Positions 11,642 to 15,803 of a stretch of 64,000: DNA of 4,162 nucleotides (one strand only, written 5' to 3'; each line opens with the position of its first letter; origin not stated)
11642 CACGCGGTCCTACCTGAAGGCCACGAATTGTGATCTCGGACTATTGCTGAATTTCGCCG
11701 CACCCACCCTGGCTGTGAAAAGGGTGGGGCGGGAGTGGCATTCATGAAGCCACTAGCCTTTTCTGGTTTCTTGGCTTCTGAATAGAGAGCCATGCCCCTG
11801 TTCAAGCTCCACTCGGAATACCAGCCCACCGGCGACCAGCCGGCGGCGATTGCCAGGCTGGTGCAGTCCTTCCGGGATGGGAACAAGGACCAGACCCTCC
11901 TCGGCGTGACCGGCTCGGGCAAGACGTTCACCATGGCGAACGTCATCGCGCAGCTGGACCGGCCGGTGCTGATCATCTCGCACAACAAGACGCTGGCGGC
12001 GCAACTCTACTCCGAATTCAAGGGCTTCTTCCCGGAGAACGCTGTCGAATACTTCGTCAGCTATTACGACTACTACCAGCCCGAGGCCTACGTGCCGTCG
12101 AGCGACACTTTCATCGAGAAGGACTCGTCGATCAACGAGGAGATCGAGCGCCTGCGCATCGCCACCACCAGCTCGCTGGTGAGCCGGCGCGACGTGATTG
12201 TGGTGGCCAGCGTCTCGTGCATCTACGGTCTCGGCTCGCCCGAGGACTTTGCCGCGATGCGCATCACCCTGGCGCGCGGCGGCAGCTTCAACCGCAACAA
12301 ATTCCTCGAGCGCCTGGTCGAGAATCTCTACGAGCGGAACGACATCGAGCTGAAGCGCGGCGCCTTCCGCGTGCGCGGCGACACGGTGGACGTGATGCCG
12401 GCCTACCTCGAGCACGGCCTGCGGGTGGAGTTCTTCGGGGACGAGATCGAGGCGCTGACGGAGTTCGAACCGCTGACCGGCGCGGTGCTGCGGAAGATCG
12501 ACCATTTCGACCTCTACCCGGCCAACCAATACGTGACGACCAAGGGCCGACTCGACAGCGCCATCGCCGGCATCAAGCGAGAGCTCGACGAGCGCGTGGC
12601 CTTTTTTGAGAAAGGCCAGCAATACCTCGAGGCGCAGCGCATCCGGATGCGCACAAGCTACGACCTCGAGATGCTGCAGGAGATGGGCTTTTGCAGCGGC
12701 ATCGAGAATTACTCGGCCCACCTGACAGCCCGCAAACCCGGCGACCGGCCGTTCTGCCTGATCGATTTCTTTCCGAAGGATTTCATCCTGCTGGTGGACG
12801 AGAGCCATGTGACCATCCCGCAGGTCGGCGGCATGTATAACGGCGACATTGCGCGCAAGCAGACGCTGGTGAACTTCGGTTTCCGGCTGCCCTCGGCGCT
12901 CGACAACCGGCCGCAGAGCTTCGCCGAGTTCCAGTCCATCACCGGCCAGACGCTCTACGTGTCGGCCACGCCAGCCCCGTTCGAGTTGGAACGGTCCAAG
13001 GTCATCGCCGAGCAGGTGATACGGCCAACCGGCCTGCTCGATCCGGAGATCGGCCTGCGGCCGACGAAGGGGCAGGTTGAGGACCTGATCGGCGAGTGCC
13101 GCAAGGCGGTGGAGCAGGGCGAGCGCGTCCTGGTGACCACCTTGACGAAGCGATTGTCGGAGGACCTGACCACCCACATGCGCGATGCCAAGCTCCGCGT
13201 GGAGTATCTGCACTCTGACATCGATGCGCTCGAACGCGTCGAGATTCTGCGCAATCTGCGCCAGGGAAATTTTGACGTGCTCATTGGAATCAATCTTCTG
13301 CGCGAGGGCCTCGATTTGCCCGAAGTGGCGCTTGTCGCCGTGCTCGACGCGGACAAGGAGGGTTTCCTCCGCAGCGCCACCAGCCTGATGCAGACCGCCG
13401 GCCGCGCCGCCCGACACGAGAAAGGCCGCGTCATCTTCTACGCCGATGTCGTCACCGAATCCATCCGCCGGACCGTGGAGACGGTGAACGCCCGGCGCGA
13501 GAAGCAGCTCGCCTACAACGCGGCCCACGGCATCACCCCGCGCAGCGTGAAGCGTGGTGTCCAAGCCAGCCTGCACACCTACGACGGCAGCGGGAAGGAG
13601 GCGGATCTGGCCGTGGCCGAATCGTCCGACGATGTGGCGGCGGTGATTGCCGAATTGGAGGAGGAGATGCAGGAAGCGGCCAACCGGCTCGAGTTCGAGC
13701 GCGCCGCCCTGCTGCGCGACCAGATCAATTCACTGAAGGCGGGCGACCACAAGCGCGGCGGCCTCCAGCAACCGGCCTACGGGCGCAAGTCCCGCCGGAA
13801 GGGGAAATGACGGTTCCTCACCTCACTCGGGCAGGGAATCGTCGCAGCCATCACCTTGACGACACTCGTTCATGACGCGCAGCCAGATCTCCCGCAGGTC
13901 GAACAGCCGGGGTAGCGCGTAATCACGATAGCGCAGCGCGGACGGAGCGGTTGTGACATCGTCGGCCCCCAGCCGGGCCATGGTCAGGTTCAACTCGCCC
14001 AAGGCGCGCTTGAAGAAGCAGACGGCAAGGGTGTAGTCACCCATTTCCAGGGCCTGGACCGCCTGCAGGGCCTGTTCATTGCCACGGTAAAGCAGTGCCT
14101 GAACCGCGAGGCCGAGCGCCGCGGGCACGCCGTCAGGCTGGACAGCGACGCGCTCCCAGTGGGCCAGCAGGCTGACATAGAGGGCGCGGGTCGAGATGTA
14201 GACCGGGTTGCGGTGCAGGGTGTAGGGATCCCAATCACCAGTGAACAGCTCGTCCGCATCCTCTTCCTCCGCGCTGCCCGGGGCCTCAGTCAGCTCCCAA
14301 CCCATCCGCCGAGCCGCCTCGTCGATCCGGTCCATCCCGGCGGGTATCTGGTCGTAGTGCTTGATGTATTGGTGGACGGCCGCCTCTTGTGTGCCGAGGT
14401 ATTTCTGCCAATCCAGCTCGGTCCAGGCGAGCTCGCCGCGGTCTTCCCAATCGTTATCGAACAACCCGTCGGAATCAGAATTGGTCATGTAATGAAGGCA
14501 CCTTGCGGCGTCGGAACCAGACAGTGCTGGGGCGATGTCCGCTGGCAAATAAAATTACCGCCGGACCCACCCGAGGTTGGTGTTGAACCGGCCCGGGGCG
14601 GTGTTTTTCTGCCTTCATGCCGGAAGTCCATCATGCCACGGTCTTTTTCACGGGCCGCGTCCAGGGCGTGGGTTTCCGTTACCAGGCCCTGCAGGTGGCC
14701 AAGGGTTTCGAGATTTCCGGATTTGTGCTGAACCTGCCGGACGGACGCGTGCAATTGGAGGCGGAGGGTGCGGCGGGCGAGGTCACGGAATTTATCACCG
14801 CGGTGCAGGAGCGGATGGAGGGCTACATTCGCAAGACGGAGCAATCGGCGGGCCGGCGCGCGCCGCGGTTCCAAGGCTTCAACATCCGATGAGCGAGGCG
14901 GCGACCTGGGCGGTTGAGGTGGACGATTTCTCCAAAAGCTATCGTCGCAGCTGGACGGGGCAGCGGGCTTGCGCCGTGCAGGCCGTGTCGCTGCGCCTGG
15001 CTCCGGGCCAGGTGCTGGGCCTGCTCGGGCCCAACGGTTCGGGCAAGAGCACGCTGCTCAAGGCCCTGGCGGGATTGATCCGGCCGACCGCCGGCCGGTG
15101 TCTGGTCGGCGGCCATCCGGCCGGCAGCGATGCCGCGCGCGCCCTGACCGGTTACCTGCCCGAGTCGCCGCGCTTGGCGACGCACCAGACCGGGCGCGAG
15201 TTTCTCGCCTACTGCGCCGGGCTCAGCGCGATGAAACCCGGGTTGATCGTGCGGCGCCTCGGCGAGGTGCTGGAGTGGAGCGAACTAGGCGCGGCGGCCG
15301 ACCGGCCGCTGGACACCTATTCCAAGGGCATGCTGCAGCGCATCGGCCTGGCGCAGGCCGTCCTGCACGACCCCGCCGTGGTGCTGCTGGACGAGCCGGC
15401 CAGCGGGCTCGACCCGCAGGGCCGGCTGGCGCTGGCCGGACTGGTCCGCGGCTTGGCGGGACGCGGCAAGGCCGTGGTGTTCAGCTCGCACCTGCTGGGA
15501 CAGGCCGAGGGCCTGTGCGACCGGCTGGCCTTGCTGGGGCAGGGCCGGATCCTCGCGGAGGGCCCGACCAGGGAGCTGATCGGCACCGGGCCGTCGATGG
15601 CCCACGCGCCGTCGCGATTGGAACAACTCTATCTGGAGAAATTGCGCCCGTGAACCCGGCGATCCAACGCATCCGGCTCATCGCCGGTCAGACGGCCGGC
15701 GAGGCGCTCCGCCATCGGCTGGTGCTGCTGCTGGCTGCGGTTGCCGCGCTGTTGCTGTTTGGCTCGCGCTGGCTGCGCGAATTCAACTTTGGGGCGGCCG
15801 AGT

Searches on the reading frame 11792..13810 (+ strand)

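Call 90: search_protein_families(library=pfam, proteins=[window:11792-13810:+], max_evalue=0.00001)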
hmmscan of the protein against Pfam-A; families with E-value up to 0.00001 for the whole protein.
window:11792-13810:+ (672 aa): 5 families
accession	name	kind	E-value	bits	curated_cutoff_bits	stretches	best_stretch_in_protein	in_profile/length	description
PF17757.6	UvrB_inter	-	6.5e-33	113.2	22.9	1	158-247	1-91/91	UvrB interaction domain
PF00271.37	Helicase_C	-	2.9e-18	66.6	23.5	1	436-542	10-109/110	Helicase conserved C-terminal domain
PF12344.14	UvrB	-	2.4e-16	59.8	27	1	549-590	1-42/43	Ultra-violet resistance protein B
PF04851.21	ResIII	-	2.3e-12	47.5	22.5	1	11-91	3-84/164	Type III restriction enzyme, res subunit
PF02151.25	UVR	-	1.1e-11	44.5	21.5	1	618-650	3-35/36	UvrB/uvrC motif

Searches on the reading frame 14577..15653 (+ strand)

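Call 90: search_protein_families(library=pfam, proteins=[window:14577-15653:+], max_evalue=0.00001)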
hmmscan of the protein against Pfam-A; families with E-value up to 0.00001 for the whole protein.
window:14577-15653:+ (358 aa): 2 families
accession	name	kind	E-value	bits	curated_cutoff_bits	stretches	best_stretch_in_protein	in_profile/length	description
PF00005.33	ABC_tran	-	7.9e-28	98.2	25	1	135-275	2-136/137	ABC transporter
PF13304.12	AAA_21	-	2.4e-14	54.6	27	1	231-305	221-298/304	AAA domain, putative AbiEii toxin, Type IV TA system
